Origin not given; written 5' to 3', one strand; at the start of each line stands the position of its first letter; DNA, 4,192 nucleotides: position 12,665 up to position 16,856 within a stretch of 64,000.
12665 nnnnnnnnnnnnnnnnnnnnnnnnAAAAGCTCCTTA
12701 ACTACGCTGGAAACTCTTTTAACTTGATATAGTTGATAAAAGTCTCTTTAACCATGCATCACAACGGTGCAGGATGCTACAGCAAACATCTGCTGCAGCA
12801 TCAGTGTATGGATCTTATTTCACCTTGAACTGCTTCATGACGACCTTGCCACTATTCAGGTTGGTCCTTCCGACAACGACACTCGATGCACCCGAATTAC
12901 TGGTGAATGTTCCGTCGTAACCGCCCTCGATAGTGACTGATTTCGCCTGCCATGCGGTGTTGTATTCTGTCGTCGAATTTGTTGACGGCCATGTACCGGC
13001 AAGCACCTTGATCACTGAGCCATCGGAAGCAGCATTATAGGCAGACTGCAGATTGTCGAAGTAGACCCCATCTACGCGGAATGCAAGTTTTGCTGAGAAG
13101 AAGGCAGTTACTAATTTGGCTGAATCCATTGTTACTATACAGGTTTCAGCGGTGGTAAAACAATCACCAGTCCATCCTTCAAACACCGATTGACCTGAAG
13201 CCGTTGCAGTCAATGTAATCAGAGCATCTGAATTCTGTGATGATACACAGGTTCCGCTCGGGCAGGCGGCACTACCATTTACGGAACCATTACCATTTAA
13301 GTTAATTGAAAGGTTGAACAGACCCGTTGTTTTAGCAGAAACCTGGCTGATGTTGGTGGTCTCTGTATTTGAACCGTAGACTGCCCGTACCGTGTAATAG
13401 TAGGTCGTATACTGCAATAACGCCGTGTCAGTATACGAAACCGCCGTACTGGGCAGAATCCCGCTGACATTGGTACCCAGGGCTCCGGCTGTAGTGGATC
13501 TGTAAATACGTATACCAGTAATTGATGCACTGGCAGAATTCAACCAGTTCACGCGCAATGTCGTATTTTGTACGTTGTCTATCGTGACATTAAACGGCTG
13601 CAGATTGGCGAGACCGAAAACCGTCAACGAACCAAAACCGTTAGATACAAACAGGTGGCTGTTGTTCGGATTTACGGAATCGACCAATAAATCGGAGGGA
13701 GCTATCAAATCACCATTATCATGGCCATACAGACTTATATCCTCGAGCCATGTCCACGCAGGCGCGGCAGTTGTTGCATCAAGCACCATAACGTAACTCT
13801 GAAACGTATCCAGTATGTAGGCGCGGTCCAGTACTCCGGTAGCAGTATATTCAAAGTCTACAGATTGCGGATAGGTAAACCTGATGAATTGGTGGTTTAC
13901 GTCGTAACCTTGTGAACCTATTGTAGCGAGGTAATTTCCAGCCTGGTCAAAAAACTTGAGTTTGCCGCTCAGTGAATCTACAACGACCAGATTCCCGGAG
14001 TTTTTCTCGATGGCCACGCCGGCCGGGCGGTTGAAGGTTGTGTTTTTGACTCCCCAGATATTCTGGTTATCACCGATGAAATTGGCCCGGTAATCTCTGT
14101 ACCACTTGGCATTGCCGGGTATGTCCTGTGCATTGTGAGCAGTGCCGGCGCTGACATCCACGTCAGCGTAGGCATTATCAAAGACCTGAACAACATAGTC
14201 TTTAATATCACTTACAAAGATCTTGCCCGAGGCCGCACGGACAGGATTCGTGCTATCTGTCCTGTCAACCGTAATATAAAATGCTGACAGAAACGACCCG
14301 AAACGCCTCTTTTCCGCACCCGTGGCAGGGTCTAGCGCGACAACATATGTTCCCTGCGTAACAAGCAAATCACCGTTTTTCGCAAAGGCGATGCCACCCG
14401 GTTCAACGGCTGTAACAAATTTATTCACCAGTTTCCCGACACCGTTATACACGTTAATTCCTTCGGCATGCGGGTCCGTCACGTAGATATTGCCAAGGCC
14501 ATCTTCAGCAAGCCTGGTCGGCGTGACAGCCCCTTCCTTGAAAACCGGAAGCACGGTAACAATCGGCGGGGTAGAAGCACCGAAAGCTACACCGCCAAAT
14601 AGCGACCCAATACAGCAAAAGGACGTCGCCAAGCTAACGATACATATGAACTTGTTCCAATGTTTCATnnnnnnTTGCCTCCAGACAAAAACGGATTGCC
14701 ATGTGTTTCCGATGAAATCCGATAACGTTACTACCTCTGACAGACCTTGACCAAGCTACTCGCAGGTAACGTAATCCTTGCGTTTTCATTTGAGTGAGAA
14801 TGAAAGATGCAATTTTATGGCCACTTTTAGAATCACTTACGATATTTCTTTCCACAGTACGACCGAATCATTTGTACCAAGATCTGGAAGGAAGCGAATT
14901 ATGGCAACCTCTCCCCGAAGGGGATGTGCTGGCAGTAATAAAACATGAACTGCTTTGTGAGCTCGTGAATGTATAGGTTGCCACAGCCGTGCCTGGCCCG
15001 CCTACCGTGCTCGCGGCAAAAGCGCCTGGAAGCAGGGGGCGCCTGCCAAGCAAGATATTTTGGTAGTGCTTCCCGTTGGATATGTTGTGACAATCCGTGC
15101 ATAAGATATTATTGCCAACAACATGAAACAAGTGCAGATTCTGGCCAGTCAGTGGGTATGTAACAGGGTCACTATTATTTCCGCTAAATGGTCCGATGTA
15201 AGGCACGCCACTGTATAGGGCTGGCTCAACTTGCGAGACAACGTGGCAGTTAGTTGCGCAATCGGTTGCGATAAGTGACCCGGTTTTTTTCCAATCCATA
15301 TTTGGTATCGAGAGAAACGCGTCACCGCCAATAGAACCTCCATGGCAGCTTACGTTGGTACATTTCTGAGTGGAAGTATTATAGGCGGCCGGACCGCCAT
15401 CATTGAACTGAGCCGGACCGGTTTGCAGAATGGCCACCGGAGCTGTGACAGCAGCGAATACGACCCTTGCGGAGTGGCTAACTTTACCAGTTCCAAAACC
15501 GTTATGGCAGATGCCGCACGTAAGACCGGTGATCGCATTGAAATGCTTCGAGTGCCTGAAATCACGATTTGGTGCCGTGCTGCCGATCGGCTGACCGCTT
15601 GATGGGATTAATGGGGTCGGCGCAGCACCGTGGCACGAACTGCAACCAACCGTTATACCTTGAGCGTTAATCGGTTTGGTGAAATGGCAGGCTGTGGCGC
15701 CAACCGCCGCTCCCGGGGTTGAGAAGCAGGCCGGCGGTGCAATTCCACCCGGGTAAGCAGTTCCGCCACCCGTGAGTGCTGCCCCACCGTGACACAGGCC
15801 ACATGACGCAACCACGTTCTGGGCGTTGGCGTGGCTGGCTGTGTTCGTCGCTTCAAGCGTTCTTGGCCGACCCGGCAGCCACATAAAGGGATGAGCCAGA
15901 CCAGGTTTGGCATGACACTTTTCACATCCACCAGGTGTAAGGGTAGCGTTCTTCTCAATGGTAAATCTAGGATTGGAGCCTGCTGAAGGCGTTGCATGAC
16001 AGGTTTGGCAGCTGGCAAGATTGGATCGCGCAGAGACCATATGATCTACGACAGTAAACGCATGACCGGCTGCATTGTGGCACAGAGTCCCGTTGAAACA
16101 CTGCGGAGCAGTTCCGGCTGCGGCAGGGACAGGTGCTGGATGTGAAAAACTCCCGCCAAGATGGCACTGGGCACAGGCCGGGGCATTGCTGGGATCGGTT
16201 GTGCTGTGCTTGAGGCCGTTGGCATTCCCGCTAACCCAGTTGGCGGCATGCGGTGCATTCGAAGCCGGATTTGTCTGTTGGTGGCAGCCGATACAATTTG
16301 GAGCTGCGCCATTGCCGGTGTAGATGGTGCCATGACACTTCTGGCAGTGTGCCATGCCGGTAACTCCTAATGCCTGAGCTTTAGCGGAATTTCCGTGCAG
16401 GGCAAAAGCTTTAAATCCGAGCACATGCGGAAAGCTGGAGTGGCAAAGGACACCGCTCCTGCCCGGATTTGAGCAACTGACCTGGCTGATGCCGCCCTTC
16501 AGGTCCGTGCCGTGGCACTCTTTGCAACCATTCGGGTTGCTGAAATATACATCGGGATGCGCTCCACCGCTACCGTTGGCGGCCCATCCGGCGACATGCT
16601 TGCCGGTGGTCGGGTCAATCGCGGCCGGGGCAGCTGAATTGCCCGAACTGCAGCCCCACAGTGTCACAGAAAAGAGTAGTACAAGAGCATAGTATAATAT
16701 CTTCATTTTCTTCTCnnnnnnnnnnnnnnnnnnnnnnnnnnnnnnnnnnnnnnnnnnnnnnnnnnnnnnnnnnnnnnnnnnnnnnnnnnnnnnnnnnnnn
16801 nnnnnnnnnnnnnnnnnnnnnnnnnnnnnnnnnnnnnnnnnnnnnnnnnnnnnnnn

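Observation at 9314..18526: Candidate novel extracellular-electron-transfer operon: a porin-cytochrome core plus an NHL/FN3 propeller and a 26-site giant cytochrome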

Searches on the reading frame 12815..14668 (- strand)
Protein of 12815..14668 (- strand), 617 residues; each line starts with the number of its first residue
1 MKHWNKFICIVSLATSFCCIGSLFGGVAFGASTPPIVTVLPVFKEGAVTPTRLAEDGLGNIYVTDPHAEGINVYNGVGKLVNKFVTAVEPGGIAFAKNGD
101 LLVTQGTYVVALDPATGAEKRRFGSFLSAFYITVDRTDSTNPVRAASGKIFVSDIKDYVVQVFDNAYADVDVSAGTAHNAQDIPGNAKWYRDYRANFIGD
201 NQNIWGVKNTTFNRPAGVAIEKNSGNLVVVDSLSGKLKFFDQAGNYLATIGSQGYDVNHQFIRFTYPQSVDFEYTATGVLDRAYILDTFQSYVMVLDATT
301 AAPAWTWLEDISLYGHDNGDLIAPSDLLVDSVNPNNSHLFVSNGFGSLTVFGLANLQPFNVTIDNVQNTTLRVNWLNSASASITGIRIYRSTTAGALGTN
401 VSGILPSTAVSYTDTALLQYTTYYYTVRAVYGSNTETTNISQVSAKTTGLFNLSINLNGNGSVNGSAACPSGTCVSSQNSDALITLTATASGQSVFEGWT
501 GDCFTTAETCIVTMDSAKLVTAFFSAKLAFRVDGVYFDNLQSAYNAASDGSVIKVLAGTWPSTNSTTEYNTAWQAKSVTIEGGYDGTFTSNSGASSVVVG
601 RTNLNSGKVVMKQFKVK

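Call 4: search_protein_families(library=pfam, proteins=[window:12815-14668:-], max_evalue=0.01)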
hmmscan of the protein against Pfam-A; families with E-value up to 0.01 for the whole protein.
window:12815-14668:- (617 aa): 3 families
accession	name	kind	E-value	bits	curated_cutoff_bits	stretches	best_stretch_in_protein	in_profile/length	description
PF01436.27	NHL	-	6.5e-07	29.5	20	0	212-232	1-20/28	NHL repeat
PF18998.6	Flg_new_2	-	8.1e-07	29.4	23.6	1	453-527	3-72/73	Divergent InlB B-repeat domain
PF00041.27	fn3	-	2.5e-06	28.1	25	1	357-436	2-76/84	Fibronectin type III domain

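Call 5: search_protein_families(library=ncbifam, proteins=[window:12815-14668:-], max_evalue=0.01)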
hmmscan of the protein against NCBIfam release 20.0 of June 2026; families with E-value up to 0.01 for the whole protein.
window:12815-14668:- (617 aa): 2 families
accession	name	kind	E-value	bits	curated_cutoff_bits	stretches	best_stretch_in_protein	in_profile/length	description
NF035926.1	scyF_NHL_VPEP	equivalog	3.3e-09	36.4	350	1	206-297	192-274/376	scytonemin biosynthesis PEP-CTERM protein ScyF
TIGR02543.1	List_Bact_rpt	repeat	0.0012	19.2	20.95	0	495-516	7-28/44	TIGR02543 family repeat protein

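Call 48: search_solved_structures(query=window:12815-14668:-, max_evalue=0.01)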
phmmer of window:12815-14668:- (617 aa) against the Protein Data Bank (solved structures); distinct sequences matched with E-value up to 0.01: 13.
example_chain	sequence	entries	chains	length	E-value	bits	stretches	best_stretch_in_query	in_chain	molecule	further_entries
7qrx_A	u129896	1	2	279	2.3e-09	39.9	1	206-256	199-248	E3 ubiquitin-protein ligase TRIM71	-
9jur_A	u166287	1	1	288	2.6e-09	39.7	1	206-256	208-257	E3 ubiquitin-protein ligase TRIM71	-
8j72_A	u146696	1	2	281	5.3e-09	38.7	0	206-256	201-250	E3 ubiquitin-protein ligase TRIM71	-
6d69_A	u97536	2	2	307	8.4e-08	34.8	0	212-255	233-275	NHL Repeat Region of D. melanogaster Thin | Thin, isoform D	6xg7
6fpt_A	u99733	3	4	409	4.5e-07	32.3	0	206-255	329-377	E3 ubiquitin-protein ligase TRIM71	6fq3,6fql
7qrw_A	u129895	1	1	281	9.3e-07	31.3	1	206-253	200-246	Isoform 4 of Tripartite motif-containing protein 3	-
7b2r_A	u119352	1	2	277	2.7e-06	29.8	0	206-252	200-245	Tripartite motif-containing protein 2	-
7b96_A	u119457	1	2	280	2.9e-06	29.7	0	206-252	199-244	Isoform 2 of Tripartite motif-containing protein 2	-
7qrv_A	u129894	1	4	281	3.3e-06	29.5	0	206-252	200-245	Tripartite motif-containing protein 2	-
4zlr_A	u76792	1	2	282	6.7e-05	25.2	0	205-254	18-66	Brain tumor protein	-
1q7f_A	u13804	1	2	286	7.1e-05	25.1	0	205-254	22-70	brain tumor CG10719-PA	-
5ex7_A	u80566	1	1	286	7.2e-05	25.1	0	205-254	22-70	Brain tumor protein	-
4u3h_A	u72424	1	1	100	0.0063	18.7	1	357-435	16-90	FN3con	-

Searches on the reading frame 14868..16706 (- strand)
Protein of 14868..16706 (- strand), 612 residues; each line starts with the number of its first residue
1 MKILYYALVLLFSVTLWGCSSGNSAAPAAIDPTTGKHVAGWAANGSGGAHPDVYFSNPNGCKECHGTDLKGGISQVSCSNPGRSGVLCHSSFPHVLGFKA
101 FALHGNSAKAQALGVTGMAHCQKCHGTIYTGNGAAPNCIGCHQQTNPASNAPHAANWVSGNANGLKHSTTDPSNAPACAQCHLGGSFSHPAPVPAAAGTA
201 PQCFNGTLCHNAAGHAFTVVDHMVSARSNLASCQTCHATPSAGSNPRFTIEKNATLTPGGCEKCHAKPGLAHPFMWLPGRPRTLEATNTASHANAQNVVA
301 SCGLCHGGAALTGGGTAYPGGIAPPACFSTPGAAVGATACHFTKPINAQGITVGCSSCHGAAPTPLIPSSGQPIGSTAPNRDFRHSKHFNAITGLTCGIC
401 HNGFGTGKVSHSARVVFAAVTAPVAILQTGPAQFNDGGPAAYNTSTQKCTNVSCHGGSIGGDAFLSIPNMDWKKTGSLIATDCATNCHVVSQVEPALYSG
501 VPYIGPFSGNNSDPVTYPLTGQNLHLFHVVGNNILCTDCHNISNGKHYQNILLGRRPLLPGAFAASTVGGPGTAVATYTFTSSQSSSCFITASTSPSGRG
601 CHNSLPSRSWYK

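Call 4: search_protein_families(library=pfam, proteins=[window:14868-16706:-], max_evalue=0.01)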
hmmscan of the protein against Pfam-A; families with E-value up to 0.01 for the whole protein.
window:14868-16706:- (612 aa): 1 family
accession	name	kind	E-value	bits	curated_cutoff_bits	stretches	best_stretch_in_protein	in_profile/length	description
PF14522.11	Cytochrome_C7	-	1.1e-06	28.8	24.8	0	207-265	17-66/67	Cytochrome c7 and related cytochrome c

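Call 5: search_protein_families(library=ncbifam, proteins=[window:14868-16706:-], max_evalue=0.01)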
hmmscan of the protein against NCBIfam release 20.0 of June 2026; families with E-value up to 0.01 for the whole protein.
window:14868-16706:- (612 aa): 1 family
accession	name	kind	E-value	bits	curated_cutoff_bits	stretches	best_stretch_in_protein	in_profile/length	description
TIGR01904.2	GSu_C4xC__C2xCH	domain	0.00013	21.7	27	1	439-492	14-60/73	CxxxxCH/CxxCH domain c-type cytochrome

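Call 21: search_solved_structures(query=window:14868-16706:-, max_evalue=1)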
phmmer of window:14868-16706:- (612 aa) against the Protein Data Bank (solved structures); distinct sequences matched with E-value up to 1: 0.
